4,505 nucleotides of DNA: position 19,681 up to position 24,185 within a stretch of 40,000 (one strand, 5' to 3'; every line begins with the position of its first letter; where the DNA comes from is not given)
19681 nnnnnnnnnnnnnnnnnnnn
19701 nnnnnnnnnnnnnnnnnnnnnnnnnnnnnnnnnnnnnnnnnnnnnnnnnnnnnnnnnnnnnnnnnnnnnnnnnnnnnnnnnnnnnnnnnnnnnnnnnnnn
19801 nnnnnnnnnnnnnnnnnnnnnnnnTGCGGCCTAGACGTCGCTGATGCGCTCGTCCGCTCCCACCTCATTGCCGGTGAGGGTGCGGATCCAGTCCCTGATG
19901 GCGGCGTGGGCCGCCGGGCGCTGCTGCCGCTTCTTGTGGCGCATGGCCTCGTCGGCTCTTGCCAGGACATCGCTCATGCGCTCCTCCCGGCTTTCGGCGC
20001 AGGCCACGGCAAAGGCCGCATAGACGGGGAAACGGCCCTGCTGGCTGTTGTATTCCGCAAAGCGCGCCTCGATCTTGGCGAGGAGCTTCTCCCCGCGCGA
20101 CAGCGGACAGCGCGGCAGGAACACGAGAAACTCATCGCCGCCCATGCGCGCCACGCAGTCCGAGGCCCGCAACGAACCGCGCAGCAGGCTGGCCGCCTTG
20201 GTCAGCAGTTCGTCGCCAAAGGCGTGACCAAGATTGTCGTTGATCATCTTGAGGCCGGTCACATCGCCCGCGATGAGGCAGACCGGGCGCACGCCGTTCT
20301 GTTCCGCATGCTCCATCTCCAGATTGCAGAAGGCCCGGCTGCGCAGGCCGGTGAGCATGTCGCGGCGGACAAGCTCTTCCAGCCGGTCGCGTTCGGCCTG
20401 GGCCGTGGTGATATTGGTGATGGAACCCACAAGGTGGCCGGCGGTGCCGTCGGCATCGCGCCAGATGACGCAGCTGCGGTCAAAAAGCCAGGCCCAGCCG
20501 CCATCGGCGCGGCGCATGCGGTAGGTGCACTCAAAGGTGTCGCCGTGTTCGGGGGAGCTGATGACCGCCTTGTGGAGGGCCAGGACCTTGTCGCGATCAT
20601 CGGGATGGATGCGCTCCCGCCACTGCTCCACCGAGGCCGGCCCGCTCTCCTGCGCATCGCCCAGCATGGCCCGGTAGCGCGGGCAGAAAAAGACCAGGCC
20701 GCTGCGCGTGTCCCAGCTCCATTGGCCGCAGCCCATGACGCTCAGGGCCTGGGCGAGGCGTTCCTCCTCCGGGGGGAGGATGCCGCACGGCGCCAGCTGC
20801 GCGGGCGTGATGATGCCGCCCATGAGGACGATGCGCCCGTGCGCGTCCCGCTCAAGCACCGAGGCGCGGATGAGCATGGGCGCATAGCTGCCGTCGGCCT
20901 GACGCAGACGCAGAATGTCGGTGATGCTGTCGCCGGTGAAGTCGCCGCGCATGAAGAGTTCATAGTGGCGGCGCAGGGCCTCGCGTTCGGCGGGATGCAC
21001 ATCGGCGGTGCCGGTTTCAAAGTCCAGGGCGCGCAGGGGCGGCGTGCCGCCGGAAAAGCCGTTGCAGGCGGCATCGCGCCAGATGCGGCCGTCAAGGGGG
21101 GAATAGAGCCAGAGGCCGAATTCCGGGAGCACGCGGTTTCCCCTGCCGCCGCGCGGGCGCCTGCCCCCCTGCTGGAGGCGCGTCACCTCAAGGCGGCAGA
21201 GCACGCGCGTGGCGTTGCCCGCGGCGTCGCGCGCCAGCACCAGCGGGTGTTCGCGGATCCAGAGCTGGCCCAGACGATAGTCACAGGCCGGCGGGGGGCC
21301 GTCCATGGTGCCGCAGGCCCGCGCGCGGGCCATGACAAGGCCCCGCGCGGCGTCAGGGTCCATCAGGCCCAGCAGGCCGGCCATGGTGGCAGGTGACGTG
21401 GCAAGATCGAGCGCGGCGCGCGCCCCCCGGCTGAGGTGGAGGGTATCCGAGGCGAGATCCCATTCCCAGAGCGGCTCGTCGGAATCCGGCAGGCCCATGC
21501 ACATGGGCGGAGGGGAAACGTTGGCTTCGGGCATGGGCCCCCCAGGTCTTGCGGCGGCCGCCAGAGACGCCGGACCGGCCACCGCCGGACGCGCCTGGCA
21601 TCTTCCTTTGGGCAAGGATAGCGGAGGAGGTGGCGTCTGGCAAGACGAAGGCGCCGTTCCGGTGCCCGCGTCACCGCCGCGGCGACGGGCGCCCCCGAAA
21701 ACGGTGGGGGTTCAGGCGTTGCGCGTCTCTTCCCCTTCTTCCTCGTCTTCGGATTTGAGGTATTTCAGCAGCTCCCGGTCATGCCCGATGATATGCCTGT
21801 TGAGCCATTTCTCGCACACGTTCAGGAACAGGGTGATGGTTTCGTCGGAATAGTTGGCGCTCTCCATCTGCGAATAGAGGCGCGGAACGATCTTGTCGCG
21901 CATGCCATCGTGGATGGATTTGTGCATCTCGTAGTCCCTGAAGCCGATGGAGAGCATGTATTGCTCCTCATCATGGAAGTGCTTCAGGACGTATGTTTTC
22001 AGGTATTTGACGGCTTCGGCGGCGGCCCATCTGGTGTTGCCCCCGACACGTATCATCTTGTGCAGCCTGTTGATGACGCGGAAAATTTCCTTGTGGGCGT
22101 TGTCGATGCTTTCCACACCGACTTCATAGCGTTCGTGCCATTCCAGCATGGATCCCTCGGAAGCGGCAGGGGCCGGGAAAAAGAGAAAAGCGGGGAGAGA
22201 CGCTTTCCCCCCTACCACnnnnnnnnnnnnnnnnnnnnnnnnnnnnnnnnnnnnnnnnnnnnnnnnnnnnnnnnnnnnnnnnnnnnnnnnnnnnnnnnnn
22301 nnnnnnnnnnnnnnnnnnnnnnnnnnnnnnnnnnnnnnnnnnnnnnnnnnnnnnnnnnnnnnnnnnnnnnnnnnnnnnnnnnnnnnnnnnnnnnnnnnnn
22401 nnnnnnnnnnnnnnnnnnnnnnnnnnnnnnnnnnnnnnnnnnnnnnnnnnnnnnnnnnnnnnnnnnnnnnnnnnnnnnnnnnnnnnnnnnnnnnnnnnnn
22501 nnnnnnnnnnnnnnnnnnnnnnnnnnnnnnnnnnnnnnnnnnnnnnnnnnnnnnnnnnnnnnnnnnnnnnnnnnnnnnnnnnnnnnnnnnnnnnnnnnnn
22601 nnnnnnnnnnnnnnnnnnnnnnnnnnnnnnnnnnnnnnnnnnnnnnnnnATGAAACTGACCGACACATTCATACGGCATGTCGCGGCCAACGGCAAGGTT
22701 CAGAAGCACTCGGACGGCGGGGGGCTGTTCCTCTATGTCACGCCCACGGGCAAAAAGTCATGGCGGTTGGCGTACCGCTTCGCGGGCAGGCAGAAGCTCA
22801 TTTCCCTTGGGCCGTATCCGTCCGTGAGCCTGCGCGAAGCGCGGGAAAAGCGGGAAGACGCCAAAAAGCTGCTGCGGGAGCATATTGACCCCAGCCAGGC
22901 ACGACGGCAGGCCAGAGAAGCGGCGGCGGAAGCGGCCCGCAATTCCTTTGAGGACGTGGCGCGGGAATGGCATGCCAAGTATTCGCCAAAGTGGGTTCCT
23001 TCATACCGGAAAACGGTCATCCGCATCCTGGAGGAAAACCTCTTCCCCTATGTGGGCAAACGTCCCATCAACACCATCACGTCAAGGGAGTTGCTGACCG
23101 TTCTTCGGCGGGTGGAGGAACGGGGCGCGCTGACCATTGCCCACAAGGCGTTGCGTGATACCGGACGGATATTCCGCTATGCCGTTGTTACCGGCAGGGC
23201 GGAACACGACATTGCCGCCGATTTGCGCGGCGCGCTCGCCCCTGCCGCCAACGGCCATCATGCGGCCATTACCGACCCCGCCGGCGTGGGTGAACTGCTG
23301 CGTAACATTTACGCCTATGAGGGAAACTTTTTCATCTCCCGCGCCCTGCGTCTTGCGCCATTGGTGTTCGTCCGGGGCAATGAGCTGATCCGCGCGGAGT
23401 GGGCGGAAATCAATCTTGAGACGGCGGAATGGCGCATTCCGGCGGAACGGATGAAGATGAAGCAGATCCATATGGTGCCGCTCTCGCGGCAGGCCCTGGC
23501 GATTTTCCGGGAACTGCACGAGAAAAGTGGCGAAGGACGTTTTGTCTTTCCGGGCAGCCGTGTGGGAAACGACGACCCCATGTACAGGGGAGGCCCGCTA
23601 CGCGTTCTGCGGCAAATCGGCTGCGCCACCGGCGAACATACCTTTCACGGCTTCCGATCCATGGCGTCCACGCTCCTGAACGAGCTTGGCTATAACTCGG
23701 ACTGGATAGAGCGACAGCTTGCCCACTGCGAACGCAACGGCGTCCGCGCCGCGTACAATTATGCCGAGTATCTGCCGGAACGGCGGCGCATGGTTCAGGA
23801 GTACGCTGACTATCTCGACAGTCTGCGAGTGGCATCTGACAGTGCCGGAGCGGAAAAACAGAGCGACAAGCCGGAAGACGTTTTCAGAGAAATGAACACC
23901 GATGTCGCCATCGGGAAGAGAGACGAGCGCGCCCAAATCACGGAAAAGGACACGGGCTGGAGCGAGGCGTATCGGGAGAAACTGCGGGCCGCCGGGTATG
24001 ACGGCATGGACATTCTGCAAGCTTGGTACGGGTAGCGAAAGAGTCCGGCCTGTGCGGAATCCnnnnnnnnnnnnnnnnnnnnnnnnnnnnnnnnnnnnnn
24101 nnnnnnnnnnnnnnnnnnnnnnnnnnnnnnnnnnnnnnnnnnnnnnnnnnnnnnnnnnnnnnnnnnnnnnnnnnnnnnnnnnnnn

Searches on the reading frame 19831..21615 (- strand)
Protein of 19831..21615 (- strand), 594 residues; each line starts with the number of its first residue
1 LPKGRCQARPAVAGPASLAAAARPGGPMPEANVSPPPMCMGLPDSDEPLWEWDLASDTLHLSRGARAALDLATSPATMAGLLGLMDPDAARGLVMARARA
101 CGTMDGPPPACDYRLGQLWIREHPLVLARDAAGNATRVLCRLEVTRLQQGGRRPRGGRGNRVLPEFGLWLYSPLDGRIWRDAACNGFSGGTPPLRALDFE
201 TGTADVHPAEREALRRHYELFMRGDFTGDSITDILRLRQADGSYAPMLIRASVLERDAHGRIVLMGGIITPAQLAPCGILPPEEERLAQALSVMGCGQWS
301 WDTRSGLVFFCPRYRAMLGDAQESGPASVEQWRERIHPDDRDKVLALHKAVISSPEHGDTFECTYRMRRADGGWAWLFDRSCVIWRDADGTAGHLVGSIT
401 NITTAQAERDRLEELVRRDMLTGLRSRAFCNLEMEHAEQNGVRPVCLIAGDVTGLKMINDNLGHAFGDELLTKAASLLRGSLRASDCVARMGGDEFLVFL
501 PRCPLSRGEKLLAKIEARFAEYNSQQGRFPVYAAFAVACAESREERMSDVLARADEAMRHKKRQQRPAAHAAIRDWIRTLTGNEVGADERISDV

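Call 9: search_protein_families(library=pfam, proteins=[window:19831-21615:-], max_evalue=0.01)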
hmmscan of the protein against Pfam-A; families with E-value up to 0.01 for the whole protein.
window:19831-21615:- (594 aa): 5 families
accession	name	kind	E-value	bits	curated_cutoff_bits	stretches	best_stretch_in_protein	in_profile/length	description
PF00990.26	GGDEF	-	1.8e-28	99.8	23.8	1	418-566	3-159/161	Diguanylate cyclase, GGDEF domain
PF08447.18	PAS_3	-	1.8e-24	86.2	25.6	2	310-398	4-88/89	PAS fold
PF21043.3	Rv3651-like_C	-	1.8e-05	25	31.1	0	202-257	47-97/118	Rv3651-like, C-terminal domain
PF14598.12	PAS_11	-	0.0013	19.1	25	0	332-377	37-79/109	PAS domain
PF00296.26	Bac_luciferase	-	0.0015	18.4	27.9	1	492-570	181-261/314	Luciferase-like monooxygenase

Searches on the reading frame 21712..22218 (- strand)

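Call 9: search_protein_families(library=pfam, proteins=[window:21712-22218:-], max_evalue=0.01)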
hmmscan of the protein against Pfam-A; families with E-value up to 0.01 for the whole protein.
window:21712-22218:- (168 aa): 1 family
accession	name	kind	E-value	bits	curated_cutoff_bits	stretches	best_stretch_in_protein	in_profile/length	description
PF01814.28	Hemerythrin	-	9.5e-14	52.4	25.3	1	34-153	2-126/127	Hemerythrin HHE cation binding domain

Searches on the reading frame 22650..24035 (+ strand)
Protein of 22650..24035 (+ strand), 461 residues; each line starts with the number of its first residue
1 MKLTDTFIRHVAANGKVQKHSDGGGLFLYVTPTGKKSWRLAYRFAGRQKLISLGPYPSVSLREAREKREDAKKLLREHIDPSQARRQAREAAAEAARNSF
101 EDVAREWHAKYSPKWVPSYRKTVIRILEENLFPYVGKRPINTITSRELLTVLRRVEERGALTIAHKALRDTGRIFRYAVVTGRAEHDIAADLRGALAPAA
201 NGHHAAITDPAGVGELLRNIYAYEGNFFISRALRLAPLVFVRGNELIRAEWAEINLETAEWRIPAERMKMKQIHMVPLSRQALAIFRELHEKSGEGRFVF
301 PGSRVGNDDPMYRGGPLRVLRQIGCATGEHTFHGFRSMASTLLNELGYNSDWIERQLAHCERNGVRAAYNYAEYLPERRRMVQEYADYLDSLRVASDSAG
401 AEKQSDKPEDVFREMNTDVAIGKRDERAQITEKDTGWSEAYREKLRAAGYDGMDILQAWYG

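Call 8: search_protein_families(library=pfam, proteins=[window:22650-24035:+], max_evalue=0.01)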
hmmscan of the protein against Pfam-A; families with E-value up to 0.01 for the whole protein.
window:22650-24035:+ (461 aa): 4 families
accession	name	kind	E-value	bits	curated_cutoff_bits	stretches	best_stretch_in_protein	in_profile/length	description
PF22022.2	Phage_int_M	-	6.3e-33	113.3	27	1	100-195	1-96/96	Phage integrase central domain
PF13356.12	Arm-DNA-bind_3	-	3.7e-25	88.3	27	1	3-88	1-83/83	Arm DNA-binding domain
PF00589.27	Phage_integrase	-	2.2e-16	60.5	27.1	1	240-370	35-166/172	Phage integrase family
PF14659.12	Phage_int_SAM_3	-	3e-06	27.8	22.6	1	100-148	2-50/58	Phage integrase, N-terminal SAM-like domain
